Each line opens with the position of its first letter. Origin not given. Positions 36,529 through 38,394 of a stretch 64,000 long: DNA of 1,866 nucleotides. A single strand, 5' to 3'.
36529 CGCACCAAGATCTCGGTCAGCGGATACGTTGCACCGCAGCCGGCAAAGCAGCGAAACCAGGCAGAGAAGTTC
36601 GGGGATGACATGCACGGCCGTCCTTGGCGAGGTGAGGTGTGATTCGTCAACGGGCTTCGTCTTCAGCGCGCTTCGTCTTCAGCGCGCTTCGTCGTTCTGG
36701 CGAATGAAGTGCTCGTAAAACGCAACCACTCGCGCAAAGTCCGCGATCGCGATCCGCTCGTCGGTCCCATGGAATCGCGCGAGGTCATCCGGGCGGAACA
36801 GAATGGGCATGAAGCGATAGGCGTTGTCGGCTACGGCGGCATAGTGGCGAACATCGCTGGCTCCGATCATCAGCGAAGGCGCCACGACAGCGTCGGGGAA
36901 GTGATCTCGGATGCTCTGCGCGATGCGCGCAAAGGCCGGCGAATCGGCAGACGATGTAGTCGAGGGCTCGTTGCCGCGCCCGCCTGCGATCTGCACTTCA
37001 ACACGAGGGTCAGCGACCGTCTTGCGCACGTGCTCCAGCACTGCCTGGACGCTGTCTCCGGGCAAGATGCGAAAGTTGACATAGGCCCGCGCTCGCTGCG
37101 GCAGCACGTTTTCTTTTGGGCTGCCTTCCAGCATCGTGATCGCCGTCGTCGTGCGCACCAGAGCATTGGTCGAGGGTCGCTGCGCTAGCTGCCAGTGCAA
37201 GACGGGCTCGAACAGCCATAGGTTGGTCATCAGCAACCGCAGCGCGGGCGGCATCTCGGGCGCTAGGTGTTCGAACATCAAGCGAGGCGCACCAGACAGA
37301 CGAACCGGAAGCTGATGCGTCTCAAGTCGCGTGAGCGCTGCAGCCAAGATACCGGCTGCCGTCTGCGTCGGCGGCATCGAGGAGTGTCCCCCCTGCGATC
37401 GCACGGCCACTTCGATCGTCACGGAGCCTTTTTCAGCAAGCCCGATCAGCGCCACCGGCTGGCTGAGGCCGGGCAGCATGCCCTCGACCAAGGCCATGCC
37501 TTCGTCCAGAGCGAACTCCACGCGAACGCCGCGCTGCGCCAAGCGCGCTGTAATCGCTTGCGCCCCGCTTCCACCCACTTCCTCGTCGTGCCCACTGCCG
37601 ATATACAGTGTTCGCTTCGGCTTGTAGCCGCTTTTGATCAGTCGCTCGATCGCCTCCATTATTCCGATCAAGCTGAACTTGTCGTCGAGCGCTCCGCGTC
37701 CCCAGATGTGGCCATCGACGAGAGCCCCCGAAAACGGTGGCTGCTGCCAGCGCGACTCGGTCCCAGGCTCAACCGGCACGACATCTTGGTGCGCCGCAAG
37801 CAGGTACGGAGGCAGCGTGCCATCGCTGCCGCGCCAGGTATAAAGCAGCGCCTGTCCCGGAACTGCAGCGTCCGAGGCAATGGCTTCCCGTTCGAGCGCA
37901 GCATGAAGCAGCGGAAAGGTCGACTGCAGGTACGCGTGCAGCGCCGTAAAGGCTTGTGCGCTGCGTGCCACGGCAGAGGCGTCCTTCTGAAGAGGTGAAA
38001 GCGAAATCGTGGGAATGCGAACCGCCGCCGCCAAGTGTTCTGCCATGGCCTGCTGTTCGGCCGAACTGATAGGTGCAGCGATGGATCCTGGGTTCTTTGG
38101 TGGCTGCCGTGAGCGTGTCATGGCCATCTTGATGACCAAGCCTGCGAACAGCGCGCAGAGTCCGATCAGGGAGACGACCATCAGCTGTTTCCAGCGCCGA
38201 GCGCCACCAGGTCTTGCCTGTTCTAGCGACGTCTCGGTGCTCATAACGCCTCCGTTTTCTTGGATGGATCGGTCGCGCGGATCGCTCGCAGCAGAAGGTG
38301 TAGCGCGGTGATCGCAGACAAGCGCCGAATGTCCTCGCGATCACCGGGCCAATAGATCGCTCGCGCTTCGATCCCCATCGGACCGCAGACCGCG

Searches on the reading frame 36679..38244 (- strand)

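Call 69: search_protein_families(library=pfam, proteins=[window:36679-38244:-], max_evalue=0.001)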
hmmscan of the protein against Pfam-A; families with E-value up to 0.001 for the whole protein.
window:36679-38244:- (521 aa): 4 families
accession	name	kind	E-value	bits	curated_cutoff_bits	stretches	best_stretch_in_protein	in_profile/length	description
PF01546.33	Peptidase_M20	-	3.5e-30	105.9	24.6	1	148-515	1-205/206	Peptidase family M20/M25/M40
PF07687.19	M20_dimer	-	1.6e-13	51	21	1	270-412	2-101/107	Peptidase dimerisation domain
PF04389.22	Peptidase_M28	-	7.2e-05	23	21.3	1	138-246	7-92/193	Peptidase family M28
PF05343.19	Peptidase_M42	-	0.00019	21.1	23.2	1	178-236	126-181/292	M42 glutamyl aminopeptidase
